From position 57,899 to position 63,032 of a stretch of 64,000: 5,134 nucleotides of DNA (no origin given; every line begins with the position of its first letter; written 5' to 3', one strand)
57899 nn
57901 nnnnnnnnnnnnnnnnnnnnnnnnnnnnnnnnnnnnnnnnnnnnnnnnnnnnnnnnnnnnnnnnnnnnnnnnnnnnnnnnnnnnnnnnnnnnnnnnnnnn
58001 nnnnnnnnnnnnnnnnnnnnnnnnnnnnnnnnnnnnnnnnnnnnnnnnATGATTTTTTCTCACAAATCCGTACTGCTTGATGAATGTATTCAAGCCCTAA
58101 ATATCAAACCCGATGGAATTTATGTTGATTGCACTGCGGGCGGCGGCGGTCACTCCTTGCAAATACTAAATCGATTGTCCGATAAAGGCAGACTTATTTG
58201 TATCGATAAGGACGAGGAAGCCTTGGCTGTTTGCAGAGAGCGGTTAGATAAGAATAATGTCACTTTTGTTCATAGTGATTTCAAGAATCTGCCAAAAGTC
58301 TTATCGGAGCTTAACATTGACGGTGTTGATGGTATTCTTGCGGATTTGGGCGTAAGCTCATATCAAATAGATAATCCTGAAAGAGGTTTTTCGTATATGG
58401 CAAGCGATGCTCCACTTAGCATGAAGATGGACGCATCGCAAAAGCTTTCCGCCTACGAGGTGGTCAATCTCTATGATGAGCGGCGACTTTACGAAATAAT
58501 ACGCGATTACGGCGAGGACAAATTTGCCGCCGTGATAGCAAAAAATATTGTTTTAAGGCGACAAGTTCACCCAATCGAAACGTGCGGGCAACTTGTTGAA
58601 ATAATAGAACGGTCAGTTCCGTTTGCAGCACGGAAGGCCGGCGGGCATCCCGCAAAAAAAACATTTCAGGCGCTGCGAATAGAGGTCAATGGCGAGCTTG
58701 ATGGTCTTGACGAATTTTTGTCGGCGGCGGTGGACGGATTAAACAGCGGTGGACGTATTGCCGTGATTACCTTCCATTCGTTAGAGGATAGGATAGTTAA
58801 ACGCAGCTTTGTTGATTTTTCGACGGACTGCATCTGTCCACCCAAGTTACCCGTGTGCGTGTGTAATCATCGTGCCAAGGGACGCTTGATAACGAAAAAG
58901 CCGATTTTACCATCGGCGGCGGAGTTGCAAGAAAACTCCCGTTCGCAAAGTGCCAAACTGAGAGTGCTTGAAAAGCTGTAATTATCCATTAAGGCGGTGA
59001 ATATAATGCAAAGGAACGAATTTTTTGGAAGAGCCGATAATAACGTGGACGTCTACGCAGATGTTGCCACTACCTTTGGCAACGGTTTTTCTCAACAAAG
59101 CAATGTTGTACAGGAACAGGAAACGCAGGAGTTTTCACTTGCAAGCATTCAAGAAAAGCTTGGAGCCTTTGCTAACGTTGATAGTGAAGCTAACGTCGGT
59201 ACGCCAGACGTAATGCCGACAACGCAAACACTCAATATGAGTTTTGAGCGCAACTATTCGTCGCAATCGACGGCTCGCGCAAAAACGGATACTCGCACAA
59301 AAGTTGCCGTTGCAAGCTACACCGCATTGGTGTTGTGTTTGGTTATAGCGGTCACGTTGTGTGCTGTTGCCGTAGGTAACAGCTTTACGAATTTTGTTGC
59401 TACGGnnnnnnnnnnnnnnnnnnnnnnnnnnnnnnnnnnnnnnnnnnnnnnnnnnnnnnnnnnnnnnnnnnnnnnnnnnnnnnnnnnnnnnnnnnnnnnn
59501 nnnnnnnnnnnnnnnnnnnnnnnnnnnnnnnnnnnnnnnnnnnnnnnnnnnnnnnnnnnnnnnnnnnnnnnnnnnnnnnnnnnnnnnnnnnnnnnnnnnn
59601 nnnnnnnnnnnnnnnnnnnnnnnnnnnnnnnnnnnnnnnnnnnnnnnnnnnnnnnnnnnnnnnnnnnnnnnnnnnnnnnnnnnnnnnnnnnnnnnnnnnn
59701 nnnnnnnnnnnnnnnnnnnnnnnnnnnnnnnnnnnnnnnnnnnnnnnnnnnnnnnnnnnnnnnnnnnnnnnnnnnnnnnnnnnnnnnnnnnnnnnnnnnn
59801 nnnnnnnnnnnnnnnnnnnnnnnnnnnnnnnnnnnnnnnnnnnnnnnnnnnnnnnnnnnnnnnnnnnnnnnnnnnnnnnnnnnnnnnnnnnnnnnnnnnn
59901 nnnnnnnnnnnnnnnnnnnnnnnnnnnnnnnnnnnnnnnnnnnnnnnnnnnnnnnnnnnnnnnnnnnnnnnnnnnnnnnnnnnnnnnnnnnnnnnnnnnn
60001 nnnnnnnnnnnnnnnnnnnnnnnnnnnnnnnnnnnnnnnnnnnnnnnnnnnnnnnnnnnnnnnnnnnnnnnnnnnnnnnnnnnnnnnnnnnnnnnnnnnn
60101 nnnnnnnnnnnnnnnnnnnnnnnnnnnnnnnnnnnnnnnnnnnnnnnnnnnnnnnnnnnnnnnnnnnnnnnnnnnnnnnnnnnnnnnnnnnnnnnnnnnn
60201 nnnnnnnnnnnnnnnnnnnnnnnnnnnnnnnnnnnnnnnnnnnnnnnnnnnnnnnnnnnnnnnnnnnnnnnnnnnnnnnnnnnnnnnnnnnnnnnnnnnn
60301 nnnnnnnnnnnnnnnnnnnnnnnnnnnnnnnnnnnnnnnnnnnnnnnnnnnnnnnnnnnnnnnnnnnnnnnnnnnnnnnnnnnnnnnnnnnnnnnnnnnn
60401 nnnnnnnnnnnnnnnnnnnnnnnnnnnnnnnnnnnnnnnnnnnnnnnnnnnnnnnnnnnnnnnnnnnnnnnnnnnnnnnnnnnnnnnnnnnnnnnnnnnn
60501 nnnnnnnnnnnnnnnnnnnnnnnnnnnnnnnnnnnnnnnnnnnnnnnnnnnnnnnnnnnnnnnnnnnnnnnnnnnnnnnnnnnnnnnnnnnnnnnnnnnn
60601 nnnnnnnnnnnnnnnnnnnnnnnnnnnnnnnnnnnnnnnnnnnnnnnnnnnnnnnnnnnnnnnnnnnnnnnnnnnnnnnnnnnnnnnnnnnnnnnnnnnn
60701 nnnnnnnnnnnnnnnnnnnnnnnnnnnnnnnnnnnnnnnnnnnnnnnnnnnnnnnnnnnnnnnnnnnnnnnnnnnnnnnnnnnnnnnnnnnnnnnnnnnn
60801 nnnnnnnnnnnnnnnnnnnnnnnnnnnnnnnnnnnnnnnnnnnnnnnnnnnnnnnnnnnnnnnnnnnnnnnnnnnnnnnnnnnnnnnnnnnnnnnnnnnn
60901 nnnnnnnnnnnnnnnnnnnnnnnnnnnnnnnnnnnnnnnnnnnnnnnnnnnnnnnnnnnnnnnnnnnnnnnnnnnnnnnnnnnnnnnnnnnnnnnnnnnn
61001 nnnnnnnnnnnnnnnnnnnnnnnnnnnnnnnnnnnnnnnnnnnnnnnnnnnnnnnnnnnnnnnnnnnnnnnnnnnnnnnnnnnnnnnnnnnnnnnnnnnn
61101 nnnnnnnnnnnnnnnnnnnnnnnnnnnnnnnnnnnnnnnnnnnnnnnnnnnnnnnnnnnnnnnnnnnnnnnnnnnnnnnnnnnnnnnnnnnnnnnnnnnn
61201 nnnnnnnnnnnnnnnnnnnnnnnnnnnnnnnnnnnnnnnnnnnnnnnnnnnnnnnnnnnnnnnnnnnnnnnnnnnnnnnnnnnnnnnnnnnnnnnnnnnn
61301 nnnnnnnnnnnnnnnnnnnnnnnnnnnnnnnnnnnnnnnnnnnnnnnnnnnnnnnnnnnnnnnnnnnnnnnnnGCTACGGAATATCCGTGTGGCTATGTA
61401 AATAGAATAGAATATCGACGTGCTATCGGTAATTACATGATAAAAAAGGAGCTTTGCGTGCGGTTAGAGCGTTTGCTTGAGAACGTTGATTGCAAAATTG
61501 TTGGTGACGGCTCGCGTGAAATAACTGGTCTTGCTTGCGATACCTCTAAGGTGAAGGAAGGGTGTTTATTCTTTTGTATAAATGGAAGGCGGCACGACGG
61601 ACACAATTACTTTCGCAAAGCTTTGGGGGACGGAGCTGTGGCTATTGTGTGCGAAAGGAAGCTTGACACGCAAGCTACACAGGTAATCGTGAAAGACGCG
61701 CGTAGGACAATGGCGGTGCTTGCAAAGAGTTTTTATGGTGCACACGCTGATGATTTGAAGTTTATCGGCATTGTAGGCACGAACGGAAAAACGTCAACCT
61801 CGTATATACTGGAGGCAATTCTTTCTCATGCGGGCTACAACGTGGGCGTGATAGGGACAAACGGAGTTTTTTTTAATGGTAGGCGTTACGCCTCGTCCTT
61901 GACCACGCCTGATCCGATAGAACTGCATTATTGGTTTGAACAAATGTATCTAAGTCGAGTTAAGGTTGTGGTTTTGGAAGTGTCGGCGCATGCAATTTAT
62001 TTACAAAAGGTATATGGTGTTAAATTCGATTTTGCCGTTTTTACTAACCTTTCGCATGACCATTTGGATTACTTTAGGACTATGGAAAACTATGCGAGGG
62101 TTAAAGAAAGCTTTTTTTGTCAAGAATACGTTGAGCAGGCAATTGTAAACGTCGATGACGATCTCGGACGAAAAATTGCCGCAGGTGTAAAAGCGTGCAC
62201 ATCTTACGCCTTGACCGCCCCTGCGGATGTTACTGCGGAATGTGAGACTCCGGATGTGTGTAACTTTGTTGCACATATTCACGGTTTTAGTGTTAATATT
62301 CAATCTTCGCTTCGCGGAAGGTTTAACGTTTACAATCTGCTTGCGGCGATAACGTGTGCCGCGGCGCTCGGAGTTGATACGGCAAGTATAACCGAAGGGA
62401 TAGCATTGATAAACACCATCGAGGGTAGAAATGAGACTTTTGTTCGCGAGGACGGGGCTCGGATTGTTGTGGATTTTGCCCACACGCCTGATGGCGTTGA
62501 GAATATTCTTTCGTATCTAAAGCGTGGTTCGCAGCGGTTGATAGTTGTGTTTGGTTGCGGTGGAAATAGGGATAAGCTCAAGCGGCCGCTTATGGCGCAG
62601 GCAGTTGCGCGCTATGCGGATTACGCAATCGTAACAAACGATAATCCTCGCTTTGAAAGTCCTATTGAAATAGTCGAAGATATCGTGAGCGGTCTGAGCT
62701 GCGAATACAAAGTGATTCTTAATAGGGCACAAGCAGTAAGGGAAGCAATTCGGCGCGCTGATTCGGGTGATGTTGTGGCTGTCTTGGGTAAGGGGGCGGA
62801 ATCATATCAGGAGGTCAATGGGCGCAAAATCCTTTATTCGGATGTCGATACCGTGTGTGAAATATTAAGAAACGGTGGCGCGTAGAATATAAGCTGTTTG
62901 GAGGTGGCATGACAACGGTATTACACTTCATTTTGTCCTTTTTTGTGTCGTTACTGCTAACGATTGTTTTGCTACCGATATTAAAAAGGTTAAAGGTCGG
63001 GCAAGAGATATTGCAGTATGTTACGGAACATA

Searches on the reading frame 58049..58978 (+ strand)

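Call 62: search_protein_families(library=pfam, proteins=[window:58049-58978:+], max_evalue=0.00001)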
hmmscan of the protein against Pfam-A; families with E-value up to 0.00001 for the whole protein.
window:58049-58978:+ (310 aa): 3 families
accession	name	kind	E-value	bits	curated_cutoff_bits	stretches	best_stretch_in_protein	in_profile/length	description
PF01795.25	Methyltransf_5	-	1.2e-120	403.1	27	1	3-309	2-308/309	MraW methylase family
PF13847.12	Methyltransf_31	-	1.2e-07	31.9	27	1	22-91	4-76/145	Methyltransferase domain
PF13649.12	Methyltransf_25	-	1.9e-06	28.9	27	1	27-83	3-60/97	Methyltransferase domain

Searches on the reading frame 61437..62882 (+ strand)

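Call 62: search_protein_families(library=pfam, proteins=[window:61437-62882:+], max_evalue=0.00001)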
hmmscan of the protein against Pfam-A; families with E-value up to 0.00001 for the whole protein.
window:61437-62882:+ (482 aa): 3 families
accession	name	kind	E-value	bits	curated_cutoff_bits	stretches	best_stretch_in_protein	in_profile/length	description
PF08245.18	Mur_ligase_M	-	8.5e-45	153.6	24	1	113-308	2-200/200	Mur ligase middle domain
PF02875.26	Mur_ligase_C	-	1.5e-29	103.8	28.4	1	330-453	1-127/127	Mur ligase, glutamate ligase domain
PF01225.30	Mur_ligase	-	5.4e-07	30.3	21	1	28-94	1-89/95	Mur ligase family, catalytic domain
